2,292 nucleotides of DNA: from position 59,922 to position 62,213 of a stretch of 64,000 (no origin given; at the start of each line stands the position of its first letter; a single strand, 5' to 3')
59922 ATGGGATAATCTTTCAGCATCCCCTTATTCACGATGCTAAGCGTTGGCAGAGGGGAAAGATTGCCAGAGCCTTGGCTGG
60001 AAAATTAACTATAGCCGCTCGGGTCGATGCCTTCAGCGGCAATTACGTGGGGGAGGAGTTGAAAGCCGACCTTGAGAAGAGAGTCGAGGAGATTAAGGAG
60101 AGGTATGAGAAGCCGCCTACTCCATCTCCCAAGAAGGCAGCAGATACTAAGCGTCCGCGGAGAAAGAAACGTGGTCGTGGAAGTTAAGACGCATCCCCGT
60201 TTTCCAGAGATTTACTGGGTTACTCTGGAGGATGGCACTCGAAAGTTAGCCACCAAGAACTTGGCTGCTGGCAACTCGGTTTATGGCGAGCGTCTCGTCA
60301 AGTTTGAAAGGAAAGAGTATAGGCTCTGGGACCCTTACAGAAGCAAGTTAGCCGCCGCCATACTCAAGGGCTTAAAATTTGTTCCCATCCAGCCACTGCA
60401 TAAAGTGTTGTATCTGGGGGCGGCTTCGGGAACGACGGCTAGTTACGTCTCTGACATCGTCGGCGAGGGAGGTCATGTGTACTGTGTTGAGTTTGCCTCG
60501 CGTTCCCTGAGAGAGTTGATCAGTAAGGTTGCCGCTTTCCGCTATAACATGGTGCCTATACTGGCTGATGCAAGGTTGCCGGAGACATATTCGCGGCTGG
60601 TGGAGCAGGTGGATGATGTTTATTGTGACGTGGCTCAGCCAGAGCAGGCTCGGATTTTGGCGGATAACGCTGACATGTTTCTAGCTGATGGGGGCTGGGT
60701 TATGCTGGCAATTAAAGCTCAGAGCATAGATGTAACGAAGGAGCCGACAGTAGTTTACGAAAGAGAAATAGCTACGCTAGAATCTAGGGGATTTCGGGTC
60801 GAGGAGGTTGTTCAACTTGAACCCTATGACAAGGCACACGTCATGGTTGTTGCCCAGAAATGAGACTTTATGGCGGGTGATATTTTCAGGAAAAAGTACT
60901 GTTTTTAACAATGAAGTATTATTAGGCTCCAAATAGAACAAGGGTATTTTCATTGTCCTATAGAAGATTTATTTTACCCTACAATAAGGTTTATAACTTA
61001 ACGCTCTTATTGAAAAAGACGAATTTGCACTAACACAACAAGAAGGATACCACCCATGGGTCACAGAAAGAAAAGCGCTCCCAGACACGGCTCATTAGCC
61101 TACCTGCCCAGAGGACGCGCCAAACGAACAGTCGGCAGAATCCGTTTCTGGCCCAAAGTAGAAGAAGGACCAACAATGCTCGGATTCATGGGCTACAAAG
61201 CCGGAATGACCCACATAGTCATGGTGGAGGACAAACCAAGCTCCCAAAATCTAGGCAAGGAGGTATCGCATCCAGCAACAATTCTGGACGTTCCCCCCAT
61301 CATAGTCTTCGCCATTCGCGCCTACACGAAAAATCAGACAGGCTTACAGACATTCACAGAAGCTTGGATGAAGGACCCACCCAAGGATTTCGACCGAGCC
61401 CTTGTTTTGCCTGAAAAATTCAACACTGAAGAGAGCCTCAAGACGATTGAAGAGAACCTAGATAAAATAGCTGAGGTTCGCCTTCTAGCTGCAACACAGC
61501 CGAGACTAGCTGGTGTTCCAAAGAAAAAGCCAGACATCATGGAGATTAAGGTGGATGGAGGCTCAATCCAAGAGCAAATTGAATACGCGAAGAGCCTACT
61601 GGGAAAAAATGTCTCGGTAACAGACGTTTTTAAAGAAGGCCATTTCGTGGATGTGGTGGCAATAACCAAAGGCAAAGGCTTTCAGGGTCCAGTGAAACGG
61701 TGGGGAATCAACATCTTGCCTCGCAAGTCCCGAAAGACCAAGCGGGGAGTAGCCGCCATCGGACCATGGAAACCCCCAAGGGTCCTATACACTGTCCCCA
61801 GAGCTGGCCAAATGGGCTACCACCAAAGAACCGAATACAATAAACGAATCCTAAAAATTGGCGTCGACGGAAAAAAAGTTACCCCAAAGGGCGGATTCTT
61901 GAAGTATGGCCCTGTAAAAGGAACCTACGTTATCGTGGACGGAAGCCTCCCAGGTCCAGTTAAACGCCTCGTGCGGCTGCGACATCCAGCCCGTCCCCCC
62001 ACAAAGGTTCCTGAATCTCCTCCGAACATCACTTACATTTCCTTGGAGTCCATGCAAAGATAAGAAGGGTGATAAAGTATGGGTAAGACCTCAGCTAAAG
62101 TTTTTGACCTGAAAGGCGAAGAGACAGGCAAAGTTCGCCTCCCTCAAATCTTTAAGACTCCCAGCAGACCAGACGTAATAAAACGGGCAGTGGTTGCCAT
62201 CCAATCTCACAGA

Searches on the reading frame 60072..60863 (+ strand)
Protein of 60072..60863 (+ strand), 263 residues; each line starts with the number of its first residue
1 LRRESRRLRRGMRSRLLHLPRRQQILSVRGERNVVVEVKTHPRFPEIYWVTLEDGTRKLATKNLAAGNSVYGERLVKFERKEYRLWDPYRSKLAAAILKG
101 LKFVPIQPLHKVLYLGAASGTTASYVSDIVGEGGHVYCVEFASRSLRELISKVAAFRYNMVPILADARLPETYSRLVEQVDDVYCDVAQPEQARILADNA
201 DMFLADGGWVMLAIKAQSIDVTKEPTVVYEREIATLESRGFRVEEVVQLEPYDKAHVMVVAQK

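Call 8: search_protein_families(library=pfam, proteins=[window:60072-60863:+])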
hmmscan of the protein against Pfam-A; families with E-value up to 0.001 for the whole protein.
window:60072-60863:+ (263 aa): 1 family
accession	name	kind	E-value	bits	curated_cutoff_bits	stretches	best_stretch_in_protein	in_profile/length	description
PF01269.23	Fibrillarin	-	4.4e-96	320.8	27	1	38-262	1-224/227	Fibrillarin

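Call 55: find_related_loci(query=window:60171-60863:+, collection=metagenome_contigs, flank=4000)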
Query window:60171-60863:+ (230 aa) in metagenome_contigs; peptide patterns used: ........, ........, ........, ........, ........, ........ (x = any residue, [..] = any of these).
600 stretches matched a pattern (row limit reached: there are more); 555 encode a relative of the query (tblastn E <= 1e-3); the best 80 are kept; 80 distinct loci.
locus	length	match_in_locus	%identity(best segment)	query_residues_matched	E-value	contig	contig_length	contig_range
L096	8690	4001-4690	83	1-230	2e-132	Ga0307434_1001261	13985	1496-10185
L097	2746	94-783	84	1-230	8e-139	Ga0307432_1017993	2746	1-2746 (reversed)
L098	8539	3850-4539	83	1-230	4e-132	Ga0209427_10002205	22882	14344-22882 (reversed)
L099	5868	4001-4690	83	1-230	3e-132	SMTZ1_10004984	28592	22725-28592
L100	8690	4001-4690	83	1-230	2e-131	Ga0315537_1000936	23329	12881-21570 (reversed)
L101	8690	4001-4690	83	1-230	3e-131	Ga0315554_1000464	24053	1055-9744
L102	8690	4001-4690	84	1-230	1e-130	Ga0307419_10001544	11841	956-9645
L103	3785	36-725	82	1-230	1e-132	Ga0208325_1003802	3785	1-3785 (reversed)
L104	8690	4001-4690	83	1-230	6e-130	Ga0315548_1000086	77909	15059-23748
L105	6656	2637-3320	82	3-230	3e-129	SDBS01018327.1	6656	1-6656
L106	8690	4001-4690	80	1-230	2e-128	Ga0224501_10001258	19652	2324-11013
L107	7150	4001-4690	80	1-230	1e-128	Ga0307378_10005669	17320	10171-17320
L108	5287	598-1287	81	1-230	3e-128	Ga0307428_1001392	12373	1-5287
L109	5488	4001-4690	81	1-230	5e-128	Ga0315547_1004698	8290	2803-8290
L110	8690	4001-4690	81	1-230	6e-128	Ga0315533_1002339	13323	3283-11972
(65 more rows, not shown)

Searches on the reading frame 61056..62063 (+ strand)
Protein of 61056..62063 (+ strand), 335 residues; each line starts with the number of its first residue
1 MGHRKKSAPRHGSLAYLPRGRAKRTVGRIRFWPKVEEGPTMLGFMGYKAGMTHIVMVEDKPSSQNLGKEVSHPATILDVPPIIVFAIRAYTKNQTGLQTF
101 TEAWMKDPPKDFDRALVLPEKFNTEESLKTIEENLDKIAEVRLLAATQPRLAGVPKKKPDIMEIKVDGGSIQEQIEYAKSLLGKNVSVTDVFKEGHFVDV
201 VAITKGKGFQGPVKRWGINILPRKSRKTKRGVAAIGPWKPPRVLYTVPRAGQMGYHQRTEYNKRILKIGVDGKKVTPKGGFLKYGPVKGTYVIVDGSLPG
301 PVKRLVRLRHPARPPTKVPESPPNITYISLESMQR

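Call 8: search_protein_families(library=pfam, proteins=[window:61056-62063:+])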
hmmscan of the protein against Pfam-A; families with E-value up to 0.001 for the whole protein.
window:61056-62063:+ (335 aa): 1 family
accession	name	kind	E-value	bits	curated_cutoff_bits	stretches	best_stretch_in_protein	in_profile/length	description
PF00297.29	Ribosomal_L3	-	2e-97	327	22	1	1-319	1-352/369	Ribosomal protein L3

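Call 69: find_encoding_contigs(protein=window:61056-62063:+, flank=3000, max_places=6)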
Protein window:61056-62063:+ (335 aa): no gene with exactly this product is on record in the collection.
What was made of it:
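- Tried and rejected: L3 was not on record (call 69).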
